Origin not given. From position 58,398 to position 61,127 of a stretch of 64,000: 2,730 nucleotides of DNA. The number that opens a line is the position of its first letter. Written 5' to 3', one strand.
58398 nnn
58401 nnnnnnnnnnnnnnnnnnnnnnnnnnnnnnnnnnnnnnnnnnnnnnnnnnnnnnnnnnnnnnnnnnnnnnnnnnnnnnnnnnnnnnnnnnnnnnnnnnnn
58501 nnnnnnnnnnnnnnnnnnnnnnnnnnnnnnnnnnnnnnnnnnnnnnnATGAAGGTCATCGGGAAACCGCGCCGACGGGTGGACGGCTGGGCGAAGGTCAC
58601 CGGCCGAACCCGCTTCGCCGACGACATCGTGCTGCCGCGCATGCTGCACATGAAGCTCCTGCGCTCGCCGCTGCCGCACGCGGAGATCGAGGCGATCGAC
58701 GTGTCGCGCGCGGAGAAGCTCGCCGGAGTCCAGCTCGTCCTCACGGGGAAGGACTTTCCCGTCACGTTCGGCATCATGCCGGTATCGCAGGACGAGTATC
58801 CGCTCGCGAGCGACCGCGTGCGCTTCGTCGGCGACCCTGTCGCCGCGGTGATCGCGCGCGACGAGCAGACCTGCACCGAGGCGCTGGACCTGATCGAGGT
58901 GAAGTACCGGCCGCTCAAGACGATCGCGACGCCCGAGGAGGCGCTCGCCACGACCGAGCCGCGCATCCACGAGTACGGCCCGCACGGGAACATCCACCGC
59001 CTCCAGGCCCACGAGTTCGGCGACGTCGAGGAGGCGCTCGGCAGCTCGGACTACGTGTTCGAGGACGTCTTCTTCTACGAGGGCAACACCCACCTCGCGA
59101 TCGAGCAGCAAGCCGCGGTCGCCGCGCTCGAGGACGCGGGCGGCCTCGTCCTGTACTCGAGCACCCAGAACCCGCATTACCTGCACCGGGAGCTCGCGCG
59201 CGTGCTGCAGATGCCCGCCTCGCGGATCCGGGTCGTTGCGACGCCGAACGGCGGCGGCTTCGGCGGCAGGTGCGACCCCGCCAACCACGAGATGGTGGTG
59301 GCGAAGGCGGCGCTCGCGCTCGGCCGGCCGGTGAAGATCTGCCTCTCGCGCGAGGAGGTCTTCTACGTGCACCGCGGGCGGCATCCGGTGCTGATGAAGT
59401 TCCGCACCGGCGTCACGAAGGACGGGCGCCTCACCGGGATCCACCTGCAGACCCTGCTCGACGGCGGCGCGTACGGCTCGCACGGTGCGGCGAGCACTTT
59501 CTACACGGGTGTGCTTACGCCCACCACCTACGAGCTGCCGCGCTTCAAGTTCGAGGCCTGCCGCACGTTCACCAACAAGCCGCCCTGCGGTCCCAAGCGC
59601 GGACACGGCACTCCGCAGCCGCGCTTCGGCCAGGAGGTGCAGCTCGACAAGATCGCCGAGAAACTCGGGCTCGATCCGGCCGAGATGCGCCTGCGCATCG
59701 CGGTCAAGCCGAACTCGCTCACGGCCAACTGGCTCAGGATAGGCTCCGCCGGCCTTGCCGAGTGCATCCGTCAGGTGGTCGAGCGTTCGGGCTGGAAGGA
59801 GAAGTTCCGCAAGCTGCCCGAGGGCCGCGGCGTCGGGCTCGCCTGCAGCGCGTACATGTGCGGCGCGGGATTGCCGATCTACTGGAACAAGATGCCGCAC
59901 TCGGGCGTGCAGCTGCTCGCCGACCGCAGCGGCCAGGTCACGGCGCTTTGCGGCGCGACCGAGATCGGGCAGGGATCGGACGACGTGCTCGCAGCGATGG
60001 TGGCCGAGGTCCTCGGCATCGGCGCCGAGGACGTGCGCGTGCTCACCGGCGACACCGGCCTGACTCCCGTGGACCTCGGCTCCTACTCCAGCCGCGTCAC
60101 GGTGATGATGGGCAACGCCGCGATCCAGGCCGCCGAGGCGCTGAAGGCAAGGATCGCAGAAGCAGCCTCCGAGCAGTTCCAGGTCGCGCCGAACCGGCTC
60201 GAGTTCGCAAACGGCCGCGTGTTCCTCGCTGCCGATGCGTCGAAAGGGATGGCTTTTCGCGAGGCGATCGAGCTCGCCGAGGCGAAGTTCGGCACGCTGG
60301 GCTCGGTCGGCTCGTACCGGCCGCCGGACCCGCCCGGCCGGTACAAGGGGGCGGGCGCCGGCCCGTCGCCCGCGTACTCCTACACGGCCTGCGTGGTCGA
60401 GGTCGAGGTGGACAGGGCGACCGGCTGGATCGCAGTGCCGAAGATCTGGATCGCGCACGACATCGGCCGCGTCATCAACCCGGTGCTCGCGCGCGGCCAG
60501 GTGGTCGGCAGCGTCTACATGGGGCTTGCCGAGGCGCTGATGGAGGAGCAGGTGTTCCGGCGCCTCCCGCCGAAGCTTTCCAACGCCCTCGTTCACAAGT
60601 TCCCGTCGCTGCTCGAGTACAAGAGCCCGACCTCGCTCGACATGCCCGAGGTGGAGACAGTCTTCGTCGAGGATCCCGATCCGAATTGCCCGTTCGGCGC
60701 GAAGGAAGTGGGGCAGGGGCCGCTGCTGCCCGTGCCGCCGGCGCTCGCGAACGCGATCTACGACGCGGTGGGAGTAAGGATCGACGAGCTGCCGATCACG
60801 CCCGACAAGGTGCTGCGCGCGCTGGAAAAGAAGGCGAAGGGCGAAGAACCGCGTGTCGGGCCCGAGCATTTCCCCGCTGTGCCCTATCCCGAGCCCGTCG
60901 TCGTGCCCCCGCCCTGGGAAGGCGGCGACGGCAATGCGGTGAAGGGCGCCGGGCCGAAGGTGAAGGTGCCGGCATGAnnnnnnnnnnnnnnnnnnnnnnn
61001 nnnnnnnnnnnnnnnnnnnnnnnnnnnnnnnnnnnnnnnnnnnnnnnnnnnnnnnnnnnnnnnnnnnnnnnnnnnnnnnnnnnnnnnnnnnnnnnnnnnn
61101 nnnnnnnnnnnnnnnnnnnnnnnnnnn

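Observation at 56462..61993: hcrCAB-like 4-hydroxybenzoyl-CoA reductase divergent from a boxD-like dehydrogenase: a possible reductive-dehydroxylation-to-epoxidase hybrid route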

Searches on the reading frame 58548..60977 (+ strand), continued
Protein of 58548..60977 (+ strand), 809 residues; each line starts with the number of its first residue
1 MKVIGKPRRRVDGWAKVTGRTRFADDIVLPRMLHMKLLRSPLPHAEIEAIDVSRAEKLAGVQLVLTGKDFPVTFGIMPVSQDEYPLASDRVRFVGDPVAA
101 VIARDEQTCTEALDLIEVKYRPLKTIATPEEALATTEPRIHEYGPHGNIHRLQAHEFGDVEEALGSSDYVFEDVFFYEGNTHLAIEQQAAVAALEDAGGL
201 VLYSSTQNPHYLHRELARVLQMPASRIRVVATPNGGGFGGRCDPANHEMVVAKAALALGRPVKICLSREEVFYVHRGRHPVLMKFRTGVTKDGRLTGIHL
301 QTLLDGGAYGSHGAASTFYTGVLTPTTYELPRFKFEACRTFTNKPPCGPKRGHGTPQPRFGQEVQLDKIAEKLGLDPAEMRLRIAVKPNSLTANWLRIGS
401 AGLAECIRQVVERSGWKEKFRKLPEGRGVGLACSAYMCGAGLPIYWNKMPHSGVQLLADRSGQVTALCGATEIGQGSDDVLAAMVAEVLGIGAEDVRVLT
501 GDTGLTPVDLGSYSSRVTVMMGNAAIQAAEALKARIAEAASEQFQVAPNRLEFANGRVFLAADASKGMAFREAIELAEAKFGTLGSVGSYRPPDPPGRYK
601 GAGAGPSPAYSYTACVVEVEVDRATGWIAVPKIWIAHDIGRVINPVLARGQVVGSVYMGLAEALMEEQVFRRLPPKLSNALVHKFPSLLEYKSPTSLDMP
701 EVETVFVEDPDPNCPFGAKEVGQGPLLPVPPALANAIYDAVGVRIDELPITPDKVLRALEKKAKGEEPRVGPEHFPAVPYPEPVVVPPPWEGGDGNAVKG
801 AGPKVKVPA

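Call 85: search_protein_families(library=pfam, proteins=[L053:13511-13897:+, L004:12048-12425:+, L019:13452-14270:+, L032:4434-5423:+, L032:5828-6682:+, L037:2381-3493:+, L037:5544-6428:+, L022:13512-14060:+, L026:6365-7669:-, L036:262-1092:-], max_evalue=0.00001)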
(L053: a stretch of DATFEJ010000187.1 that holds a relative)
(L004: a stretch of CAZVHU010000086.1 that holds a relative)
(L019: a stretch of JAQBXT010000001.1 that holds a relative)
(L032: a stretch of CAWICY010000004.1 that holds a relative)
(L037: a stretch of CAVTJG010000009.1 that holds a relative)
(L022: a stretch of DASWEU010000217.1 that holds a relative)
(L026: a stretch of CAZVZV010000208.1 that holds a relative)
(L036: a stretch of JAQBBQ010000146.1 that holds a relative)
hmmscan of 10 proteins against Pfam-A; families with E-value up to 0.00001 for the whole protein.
L053:13511-13897:+ (128 aa): 0 families

L004:12048-12425:+ (125 aa): 1 family
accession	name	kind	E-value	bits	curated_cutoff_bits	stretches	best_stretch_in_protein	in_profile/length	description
PF00080.25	Sod_Cu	-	1.2e-42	145.9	28.9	1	5-122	17-133/133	Copper/zinc superoxide dismutase (SODC)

L019:13452-14270:+ (272 aa): 1 family
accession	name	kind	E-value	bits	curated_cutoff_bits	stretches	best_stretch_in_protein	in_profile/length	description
PF02668.22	TauD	-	6.3e-65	220.2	27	1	3-265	2-267/267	Taurine catabolism dioxygenase TauD, TfdA family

L032:4434-5423:+ (329 aa): 1 family
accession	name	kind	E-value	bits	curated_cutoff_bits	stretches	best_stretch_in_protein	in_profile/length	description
PF02253.21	PLA1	-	1.1e-91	307.5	27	1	78-325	12-257/257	Phospholipase A1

L032:5828-6682:+ (284 aa): 2 families
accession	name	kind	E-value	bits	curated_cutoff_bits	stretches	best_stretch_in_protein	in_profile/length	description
PF00561.26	Abhydrolase_1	-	1.4e-18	67.9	25.8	1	34-164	2-130/245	alpha/beta hydrolase fold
PF12697.13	Abhydrolase_6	-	3.7e-18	67.4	26.3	1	35-269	1-215/217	Alpha/beta hydrolase family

L037:2381-3493:+ (370 aa): 1 family
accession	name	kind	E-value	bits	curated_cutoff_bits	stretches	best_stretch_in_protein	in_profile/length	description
PF01717.24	Meth_synt_2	-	1.5e-18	67.7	21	1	16-366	6-323/324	Cobalamin-independent synthase, Catalytic domain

L037:5544-6428:+ (294 aa): 1 family
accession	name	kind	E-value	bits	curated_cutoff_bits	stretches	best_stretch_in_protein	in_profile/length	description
PF00701.28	DHDPS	-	6.8e-40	137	22.1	1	2-283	11-286/289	Dihydrodipicolinate synthetase family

L022:13512-14060:+ (182 aa): 1 family
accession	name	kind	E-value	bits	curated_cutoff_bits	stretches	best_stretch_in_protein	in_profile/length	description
PF06439.18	3keto-disac_hyd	-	4.4e-34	118.6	26.8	1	5-180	1-187/187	3-keto-disaccharide hydrolase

L026:6365-7669:- (434 aa): 4 families
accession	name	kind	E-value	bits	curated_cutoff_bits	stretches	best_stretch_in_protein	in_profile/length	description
PF18067.7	Lipase_C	-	4.1e-25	88.7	27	1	251-344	3-93/96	Lipase C-terminal domain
PF01674.24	Lipase_2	-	1.1e-10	41.8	20.3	1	16-118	3-101/219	Lipase (class 2)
PF00561.26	Abhydrolase_1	-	3.6e-07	30.5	25.8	1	15-109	1-86/245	alpha/beta hydrolase fold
PF12697.13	Abhydrolase_6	-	6e-06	27.5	26.3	1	17-189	1-151/217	Alpha/beta hydrolase family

L036:262-1092:- (276 aa): 2 families
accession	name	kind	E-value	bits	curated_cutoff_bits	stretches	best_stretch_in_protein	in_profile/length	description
PF00378.25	ECH_1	-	6.6e-39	134.2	27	1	17-235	4-212/251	Enoyl-CoA hydratase/isomerase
PF16113.10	ECH_2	-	2.5e-16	60.5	27.2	1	38-234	21-205/335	Enoyl-CoA hydratase/isomerase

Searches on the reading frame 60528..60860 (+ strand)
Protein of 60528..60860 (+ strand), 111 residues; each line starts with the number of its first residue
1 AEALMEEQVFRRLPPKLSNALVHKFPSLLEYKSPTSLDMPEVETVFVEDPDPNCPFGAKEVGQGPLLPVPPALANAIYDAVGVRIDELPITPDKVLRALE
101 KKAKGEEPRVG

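Call 67: search_solved_structures(query=window:60528-60860:+, show_alignments=5, max_evalue=0.001)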
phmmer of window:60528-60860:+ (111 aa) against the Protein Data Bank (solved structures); distinct sequences matched with E-value up to 0.001: 14.
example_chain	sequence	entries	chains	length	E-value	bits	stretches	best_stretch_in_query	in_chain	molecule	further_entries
1rm6_A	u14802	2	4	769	9.2e-18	67.7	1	23-102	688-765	4-hydroxybenzoyl-CoA reductase alpha subunit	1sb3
3hrd_B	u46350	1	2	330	2.2e-15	60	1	24-101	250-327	Nicotinate dehydrogenase medium molybdopterin subunit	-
5g5g_C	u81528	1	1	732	8.2e-12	48.5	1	28-99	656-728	PUTATIVE XANTHINE DEHYDROGENASE YAGS FAD-BINDING SUBUNIT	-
5g5h_C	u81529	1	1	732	8.2e-12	48.5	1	28-99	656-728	Aldehyde oxidoreductase molybdenum-binding subunit PaoC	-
8uem_A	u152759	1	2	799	9.9e-12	48.2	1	27-103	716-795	Carbon monoxide dehydrogenase (Large chain), CoxL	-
1dgj_A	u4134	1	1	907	7.1e-10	42.3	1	40-99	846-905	ALDEHYDE OXIDOREDUCTASE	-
1t3q_B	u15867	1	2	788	7.5e-10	42.2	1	27-102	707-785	quinoline 2-oxidoreductase large subunit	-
1sij_A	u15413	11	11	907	1.8e-09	41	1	39-100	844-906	Aldehyde oxidoreductase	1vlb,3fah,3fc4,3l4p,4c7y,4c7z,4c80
7dqx_A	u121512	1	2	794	5.7e-09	39.3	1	27-99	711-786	6-hydroxypseudooxynicotine dehydrogenase complex subunit gamma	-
5y6q_C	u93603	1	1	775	1.9e-07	34.4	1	27-96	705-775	Aldehyde oxidase large subunit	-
1zxi_B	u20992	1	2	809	1.3e-05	28.5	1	27-81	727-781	Carbon monoxide dehydrogenase large chain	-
1n5w_B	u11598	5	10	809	1.4e-05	28.5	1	27-81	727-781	Carbon monoxide dehydrogenase large chain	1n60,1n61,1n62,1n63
1ffu_B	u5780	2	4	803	2.7e-05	27.5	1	27-100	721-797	CUTL, MOLYBDOPROTEIN OF CARBON MONOXIDE DEHYDROGENASE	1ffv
8gy3_C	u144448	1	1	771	8e-05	26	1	36-101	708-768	Large subunit of aldehyde dehydrogenase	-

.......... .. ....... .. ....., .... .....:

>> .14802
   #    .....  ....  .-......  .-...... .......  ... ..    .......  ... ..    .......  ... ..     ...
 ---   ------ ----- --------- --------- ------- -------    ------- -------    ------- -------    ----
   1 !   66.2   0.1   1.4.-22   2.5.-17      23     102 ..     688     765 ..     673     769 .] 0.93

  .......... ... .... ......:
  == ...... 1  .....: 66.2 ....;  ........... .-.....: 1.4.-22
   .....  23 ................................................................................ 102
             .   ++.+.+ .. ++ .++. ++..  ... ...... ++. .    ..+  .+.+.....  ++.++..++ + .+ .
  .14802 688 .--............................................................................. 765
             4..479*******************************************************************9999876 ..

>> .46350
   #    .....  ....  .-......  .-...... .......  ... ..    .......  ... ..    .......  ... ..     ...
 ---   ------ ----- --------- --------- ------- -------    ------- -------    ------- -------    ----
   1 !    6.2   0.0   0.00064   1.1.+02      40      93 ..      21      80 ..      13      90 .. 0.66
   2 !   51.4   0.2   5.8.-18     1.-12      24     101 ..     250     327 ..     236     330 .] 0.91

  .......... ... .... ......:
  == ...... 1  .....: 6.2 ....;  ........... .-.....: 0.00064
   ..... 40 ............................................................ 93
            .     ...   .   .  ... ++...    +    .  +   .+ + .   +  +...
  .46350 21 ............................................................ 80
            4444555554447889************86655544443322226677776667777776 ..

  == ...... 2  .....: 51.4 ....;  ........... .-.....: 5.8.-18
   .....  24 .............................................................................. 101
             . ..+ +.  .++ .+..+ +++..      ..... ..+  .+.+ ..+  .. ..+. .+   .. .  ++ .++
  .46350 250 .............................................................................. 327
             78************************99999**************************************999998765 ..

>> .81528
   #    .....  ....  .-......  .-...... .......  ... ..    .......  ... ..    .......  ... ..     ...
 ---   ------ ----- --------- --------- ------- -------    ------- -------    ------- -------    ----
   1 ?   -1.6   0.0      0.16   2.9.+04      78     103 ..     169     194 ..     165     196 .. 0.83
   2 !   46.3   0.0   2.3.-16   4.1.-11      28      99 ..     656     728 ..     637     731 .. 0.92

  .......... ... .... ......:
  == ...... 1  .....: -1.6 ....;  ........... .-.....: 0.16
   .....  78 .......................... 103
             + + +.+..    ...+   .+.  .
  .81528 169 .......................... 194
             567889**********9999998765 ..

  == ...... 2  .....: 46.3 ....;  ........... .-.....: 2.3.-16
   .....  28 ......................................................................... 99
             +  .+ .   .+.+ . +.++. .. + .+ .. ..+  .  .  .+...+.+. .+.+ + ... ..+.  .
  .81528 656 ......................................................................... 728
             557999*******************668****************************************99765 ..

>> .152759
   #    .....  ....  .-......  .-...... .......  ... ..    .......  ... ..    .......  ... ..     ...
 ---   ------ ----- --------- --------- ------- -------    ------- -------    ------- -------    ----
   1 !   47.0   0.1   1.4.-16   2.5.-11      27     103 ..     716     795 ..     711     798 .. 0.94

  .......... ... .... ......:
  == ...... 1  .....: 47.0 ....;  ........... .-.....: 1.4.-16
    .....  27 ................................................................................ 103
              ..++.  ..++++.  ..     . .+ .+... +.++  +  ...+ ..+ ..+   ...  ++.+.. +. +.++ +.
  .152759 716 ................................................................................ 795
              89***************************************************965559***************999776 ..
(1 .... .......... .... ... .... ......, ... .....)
